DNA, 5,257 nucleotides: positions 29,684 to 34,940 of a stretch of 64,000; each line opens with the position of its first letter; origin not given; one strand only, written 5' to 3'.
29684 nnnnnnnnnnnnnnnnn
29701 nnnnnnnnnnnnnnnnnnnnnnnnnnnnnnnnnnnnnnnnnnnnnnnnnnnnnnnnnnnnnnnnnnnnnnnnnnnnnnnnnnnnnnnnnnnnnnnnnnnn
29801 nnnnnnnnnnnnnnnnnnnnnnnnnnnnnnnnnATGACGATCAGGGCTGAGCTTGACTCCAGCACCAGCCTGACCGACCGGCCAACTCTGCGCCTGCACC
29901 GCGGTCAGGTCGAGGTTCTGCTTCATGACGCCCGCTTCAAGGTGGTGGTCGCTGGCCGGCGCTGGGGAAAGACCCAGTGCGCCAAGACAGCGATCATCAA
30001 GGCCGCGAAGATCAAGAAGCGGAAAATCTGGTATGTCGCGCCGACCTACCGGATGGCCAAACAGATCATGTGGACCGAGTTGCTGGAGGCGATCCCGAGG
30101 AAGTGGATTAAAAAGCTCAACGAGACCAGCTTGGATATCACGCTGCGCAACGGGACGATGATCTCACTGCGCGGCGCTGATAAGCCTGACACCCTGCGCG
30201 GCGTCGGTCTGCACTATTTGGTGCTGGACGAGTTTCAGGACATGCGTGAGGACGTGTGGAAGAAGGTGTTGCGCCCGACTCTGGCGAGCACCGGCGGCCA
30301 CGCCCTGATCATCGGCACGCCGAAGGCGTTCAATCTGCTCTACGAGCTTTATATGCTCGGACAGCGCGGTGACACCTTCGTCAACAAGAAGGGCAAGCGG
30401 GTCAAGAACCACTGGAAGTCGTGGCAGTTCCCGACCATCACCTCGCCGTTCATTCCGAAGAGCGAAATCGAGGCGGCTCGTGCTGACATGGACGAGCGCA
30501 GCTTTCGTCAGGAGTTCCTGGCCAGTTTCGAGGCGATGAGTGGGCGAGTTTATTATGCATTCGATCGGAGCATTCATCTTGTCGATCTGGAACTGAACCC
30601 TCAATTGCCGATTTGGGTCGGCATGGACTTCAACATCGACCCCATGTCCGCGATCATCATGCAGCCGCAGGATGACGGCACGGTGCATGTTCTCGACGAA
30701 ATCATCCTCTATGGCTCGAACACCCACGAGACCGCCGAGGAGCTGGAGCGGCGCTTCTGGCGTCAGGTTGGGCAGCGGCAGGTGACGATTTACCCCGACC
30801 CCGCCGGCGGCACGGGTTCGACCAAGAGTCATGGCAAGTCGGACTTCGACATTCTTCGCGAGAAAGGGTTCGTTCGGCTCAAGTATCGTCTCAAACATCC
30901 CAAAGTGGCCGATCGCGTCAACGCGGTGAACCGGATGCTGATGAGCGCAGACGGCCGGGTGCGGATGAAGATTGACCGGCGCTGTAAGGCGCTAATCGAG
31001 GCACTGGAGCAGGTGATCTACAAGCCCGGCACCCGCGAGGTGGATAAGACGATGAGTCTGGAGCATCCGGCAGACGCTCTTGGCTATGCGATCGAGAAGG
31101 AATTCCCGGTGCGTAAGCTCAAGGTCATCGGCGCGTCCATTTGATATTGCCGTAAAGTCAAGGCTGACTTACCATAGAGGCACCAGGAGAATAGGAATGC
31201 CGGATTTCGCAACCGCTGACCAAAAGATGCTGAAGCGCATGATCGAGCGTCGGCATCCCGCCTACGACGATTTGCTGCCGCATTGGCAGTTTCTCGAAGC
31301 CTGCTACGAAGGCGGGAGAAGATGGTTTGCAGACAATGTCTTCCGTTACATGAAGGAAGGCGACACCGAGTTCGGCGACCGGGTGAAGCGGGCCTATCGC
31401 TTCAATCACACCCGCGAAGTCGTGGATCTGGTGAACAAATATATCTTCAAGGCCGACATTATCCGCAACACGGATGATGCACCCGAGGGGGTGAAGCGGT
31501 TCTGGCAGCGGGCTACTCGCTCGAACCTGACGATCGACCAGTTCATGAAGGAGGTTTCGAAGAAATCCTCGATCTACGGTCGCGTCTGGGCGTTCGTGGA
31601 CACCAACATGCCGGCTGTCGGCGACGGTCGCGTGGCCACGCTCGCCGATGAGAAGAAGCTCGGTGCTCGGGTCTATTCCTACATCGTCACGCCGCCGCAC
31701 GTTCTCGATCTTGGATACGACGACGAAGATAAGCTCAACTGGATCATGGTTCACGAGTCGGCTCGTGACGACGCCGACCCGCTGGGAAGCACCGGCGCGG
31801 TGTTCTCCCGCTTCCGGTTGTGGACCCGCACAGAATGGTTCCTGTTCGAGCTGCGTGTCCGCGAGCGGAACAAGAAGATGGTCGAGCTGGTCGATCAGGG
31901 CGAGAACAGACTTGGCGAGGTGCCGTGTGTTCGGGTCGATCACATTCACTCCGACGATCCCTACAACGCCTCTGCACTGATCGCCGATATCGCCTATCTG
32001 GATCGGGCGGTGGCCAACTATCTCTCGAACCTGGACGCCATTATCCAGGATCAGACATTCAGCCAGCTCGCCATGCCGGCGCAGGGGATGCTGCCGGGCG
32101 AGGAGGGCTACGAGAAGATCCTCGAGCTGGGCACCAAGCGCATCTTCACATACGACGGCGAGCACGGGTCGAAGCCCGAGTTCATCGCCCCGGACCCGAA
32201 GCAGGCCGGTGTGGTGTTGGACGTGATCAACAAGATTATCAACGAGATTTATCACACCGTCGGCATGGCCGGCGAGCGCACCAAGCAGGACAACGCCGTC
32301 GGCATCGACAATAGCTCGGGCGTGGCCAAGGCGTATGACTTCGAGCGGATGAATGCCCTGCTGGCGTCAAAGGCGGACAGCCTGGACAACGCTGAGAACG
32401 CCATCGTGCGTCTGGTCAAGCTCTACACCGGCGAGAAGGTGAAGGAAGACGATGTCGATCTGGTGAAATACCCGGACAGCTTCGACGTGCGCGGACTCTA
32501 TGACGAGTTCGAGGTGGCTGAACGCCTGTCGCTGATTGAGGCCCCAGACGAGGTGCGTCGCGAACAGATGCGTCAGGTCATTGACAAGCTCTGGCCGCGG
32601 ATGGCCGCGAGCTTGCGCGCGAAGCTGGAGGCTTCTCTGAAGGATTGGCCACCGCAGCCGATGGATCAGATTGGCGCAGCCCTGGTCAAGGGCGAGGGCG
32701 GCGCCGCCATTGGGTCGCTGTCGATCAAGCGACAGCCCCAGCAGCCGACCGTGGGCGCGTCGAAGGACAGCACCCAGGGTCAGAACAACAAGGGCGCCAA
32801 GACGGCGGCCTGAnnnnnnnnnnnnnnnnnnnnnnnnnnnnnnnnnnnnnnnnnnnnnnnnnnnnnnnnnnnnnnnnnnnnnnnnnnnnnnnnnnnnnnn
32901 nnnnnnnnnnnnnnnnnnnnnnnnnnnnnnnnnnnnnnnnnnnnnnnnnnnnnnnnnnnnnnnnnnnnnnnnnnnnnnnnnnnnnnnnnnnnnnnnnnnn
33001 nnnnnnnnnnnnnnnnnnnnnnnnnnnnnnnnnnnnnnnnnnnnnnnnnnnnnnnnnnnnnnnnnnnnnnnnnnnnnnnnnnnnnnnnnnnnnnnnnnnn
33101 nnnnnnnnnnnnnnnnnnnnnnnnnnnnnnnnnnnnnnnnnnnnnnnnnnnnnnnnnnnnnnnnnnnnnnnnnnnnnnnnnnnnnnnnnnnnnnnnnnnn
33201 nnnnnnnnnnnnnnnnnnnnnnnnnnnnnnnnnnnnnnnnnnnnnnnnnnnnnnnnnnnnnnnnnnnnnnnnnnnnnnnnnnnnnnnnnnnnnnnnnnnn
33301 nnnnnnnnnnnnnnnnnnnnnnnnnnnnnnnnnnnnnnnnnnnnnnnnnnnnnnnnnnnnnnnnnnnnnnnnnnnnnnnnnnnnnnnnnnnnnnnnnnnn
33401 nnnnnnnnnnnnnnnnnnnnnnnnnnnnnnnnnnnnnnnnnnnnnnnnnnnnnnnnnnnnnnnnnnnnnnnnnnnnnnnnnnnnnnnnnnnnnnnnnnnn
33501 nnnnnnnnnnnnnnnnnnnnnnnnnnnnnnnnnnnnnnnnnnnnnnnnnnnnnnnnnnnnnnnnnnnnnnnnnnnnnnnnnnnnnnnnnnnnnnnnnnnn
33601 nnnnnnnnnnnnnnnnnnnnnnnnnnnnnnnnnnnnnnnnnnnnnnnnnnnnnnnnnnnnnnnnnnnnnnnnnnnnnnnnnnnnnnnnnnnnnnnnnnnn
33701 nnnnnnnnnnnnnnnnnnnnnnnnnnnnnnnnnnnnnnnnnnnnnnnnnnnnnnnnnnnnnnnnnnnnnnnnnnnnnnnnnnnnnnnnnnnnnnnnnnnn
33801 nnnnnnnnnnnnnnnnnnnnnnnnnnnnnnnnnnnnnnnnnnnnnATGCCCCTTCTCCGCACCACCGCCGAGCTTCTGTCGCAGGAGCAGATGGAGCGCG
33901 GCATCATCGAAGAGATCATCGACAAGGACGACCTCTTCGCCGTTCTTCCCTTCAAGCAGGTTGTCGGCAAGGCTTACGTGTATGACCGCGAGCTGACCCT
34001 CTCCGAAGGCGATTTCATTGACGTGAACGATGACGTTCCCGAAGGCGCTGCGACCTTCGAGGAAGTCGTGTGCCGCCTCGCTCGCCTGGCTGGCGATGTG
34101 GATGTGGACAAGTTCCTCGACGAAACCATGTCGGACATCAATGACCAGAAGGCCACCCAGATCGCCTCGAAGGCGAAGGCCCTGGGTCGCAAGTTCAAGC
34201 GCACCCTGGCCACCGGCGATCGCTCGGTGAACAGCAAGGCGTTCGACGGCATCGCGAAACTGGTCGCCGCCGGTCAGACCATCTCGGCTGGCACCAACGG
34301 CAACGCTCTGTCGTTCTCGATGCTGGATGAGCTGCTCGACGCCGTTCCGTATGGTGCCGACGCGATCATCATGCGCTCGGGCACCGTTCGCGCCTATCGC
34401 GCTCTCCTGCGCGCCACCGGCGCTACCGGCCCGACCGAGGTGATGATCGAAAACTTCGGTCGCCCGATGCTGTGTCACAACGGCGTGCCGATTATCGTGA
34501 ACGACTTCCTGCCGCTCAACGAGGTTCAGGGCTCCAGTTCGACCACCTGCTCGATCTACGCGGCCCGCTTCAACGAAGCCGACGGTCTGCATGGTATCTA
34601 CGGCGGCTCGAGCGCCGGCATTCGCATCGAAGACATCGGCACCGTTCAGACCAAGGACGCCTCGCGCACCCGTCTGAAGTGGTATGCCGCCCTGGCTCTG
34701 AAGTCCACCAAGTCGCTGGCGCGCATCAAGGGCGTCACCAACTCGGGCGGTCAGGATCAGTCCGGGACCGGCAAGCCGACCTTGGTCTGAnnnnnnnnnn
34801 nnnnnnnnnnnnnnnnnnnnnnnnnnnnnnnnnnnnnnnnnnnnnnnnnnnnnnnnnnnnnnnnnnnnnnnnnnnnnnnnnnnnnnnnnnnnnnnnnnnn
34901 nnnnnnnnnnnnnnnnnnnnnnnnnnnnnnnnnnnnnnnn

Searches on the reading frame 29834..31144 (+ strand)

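Call 11: search_protein_families(library=phrogs, proteins=[window:29834-31144:+], max_evalue=0.001)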
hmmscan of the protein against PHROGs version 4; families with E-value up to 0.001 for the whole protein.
window:29834-31144:+ (436 aa): 6 families
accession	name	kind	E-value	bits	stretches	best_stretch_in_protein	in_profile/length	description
phrog_2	-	head and packaging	2.3e-52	179.8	1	15-427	261-596/807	terminase large subunit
phrog_10250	-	head and packaging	1.1e-46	160.4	1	217-430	3-222/228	terminase large subunit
phrog_7579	-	head and packaging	4.5e-15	56.5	1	21-233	5-214/239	terminase large subunit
phrog_675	-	head and packaging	1.1e-10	41.4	1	25-167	47-195/576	terminase large subunit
phrog_38319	-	unknown function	7.6e-10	39.6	1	23-276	8-269/271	-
phrog_3717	-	head and packaging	0.00097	19.7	0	28-145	18-143/277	terminase large subunit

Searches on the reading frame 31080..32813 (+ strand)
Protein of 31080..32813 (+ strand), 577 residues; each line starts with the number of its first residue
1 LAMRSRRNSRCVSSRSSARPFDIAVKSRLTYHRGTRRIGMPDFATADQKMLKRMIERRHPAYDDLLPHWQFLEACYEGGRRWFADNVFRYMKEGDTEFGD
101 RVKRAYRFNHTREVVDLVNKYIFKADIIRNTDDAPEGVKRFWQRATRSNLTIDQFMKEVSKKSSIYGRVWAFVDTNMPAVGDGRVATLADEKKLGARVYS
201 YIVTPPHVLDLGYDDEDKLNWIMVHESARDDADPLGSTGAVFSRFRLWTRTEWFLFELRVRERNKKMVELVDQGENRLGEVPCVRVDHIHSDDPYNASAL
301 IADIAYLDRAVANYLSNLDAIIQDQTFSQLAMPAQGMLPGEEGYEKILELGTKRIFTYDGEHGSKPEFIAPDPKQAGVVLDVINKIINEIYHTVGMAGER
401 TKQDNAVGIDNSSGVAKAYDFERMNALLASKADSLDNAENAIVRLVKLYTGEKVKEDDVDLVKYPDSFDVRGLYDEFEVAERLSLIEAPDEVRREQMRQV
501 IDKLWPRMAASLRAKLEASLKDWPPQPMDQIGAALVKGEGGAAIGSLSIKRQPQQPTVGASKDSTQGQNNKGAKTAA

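Call 11: search_protein_families(library=phrogs, proteins=[window:31080-32813:+], max_evalue=0.001)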
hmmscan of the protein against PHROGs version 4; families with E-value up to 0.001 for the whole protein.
window:31080-32813:+ (577 aa): 4 families
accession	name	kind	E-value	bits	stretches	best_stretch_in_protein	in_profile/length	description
phrog_145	-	head and packaging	3.5e-99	333.8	1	48-530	3-476/493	portal protein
phrog_12458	-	unknown function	9e-96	321.3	1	48-284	23-259/265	-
phrog_20858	-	unknown function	1.3e-93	313.9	1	332-569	1-238/250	-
phrog_64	-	head and packaging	4.1e-06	26.5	1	45-458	72-438/547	portal protein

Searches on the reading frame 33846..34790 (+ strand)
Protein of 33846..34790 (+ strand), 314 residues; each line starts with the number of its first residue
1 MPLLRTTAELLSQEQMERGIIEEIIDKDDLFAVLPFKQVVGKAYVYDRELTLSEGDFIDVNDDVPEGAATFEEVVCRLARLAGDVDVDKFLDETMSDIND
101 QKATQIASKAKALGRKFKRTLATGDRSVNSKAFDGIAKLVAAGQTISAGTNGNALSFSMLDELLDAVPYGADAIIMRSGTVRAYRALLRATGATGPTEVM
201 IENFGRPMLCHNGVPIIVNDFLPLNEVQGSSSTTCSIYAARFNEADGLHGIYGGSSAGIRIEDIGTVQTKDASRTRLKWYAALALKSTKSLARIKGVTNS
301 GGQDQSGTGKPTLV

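Call 11: search_protein_families(library=phrogs, proteins=[window:33846-34790:+], max_evalue=0.001)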
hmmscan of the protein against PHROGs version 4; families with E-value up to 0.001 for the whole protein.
window:33846-34790:+ (314 aa): 2 families
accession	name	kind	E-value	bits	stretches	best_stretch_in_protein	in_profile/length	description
phrog_212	-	head and packaging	4.2e-93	313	1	2-300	5-296/301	major head protein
phrog_31318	-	unknown function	1.4e-65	220.5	1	156-299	2-146/147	-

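Call 24: search_dna_similar(query=window:33846-34790:+, collection=phages, mode=protein, max_evalue=0.00001)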
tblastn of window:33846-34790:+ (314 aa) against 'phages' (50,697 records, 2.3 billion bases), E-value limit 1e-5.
Records with a match: 273; places in all: 273; records where one place covers at least 80% of the query: 265.
Best place of each record, by identity: 60-80% 8; <60% 265.
By first word of the organism name: Pseudomonas 89; Caulobacter 39; Xanthomonas 24; Brevundimonas 13; Paenibacillus 13; Stenotrophomonas 11; Rhizobium 10; Bordetella 9; Streptomyces 7; Klebsiella 6; and 23 more.
By host as written in the record: Pseudomonas aeruginosa 31; Pseudomonas aeruginosa PAO1 23; Caulobacter vibrioides CB15 22; - 14; Paenibacillus larvae 11; Bordetella bronchiseptica ATCC 10580 9; Pseudomonas aeruginosa PA14 8; Brevundimonas pondensis LVF1 8; and 78 more.
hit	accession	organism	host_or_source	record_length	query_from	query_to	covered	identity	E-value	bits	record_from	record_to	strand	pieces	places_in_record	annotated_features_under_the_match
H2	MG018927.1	Pseudomonas phage nickie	Pseudomonas syringae pv. avii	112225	1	311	99%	59.9%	1e-105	343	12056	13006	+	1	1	major capsid protein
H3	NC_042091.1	Pseudomonas phage nickie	Pseudomonas syringae pv. avii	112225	1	311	99%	59.9%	1e-105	343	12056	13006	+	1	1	major capsid protein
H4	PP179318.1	Pseudomonas phage Nican01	Pseudomonas syringae CC0094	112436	1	312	99%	59.1%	4e-106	345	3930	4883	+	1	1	major capsid protein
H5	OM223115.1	Pseudomonas phage hairong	Pseudomonas syringae pv. actinidiae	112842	1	299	95%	61.1%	8e-105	341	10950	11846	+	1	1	major capsid protein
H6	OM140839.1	Pseudomonas phage ZY21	Pseudomonas syringae pv. actinidiae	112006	1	299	95%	60.5%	4e-105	342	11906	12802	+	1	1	major capsid protein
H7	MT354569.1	Pseudomonas phage phiK7B1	Pseudomonas syringae pv. actinidiae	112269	1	299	95%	60.5%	4e-105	342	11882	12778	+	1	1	major capsid protein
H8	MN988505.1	Rhizobium phage RHph_N1_10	Rhizobium phaseoli N1_10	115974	1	299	95%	60.2%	4e-110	356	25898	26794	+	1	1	major capsid protein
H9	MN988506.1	Rhizobium phage RHph_N1_15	Rhizobium phaseoli N1_15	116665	1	299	95%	60.2%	4e-110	356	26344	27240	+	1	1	major capsid protein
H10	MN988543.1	Rhizobium phage RHph_N2_6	Rhizobium phaseoli N2_6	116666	1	299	95%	60.2%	4e-110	356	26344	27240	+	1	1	major capsid protein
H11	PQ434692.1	Stenotrophomonas phage ANB28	Stenotrophomonas maltophilia B28B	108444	1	299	95%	60.1%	8e-104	338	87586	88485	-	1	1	hypothetical protein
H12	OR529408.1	Stenotrophomonas phage BUCTxx99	Stenotrophomonas maltophilia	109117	1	299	95%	60.1%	8e-104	338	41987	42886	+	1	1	major capsid protein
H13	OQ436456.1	Xanthomonas phage JGB6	Xanthomonas sp.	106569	1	299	95%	59.4%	4e-82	351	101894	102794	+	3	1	major capsid protein (x3)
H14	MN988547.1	Rhizobium phage RHph_Y2_11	Rhizobium etli Y2_11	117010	1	299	95%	59.2%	3e-109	354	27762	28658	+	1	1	major capsid protein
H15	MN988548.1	Rhizobium phage RHph_Y2_17_1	Rhizobium etli Y2_17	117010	1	299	95%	59.2%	3e-109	354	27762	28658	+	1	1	major capsid protein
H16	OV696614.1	Escherichia phage Cyrano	-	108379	1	280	89%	59.4%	7e-103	335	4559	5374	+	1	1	MCP Major Capsid Protein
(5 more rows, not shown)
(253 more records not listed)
